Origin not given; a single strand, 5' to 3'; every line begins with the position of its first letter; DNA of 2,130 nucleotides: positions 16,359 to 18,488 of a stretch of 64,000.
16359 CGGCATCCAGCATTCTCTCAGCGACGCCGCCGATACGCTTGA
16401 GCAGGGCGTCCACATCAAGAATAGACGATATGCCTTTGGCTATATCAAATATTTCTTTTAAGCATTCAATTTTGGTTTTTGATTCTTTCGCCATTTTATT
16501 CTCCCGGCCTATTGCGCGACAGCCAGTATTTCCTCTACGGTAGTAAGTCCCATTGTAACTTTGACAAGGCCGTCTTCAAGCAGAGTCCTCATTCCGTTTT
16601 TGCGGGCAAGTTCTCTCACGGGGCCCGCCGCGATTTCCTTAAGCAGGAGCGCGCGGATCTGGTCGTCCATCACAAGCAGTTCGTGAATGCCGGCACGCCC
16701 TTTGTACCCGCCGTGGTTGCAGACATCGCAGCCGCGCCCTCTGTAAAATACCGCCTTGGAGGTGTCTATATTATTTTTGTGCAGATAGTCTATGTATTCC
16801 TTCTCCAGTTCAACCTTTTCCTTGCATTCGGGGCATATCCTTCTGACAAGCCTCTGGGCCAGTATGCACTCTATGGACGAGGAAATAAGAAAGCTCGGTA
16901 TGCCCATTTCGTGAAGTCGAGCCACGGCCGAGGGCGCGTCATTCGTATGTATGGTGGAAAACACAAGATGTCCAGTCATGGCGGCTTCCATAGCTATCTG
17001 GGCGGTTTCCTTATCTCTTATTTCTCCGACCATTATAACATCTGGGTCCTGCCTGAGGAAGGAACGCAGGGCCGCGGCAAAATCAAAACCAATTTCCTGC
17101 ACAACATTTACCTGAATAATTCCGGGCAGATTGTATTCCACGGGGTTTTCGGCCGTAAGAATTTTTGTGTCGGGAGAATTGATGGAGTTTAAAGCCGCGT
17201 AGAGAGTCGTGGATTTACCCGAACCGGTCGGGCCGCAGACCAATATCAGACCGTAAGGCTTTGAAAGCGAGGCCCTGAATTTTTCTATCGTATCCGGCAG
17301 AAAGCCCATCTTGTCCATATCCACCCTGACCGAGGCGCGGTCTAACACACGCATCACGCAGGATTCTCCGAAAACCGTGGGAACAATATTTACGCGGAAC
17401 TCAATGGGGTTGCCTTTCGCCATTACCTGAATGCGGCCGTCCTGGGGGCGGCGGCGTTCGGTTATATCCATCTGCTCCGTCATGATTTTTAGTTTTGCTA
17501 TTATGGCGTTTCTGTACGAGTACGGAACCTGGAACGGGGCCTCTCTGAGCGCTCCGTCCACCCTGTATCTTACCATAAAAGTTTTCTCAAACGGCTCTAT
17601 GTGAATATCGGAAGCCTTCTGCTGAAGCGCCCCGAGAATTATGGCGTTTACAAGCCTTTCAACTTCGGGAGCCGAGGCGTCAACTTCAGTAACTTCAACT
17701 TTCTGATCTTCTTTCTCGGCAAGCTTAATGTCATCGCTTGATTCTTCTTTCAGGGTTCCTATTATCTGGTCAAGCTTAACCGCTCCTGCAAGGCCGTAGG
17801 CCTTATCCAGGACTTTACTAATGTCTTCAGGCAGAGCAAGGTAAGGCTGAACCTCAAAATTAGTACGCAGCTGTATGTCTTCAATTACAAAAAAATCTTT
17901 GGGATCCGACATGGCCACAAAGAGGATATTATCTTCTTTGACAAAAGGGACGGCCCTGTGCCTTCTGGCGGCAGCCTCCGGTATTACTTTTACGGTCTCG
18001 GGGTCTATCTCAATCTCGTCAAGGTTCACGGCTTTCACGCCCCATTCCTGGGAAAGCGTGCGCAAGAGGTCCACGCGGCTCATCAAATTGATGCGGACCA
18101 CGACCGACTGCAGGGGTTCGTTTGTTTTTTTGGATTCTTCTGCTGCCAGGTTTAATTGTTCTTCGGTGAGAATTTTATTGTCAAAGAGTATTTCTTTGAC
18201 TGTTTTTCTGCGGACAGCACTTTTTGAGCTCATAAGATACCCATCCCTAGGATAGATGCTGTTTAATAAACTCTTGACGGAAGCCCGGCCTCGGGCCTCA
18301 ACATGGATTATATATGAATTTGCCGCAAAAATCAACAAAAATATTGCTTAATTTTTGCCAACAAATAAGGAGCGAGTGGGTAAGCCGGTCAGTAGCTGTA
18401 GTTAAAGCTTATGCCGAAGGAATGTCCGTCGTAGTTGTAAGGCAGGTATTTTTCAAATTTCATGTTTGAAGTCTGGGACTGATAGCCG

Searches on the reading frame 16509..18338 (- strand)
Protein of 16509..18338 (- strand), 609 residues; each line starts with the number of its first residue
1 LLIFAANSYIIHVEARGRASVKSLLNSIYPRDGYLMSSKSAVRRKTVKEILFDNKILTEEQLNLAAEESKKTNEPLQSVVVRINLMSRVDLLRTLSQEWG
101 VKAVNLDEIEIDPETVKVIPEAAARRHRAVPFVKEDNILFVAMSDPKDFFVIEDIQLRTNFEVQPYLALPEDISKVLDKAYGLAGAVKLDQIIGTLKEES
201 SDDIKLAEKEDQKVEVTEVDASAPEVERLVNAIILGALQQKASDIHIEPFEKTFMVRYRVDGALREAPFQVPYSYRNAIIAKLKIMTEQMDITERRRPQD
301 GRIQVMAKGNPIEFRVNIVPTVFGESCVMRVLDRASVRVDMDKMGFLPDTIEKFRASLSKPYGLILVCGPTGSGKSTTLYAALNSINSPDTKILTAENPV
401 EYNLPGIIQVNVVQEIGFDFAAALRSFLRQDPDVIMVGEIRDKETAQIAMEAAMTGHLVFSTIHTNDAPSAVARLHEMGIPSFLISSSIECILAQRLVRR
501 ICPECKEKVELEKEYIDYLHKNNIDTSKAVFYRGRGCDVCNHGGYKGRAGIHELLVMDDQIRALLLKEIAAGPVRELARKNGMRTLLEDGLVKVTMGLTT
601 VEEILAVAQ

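Call 55: search_protein_families(library=pfam, proteins=[window:16509-18338:-], max_evalue=0.0001)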
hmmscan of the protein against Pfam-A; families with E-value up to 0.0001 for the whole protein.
window:16509-18338:- (609 aa): 2 families
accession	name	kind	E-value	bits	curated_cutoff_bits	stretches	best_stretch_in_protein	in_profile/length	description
PF00437.27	T2SSE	-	8.8e-131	436.4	24.9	1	225-605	7-369/370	Type II/IV secretion system protein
PF05157.20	MshEN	-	7.6e-20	71.1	23.1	1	99-185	1-88/90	MshEN domain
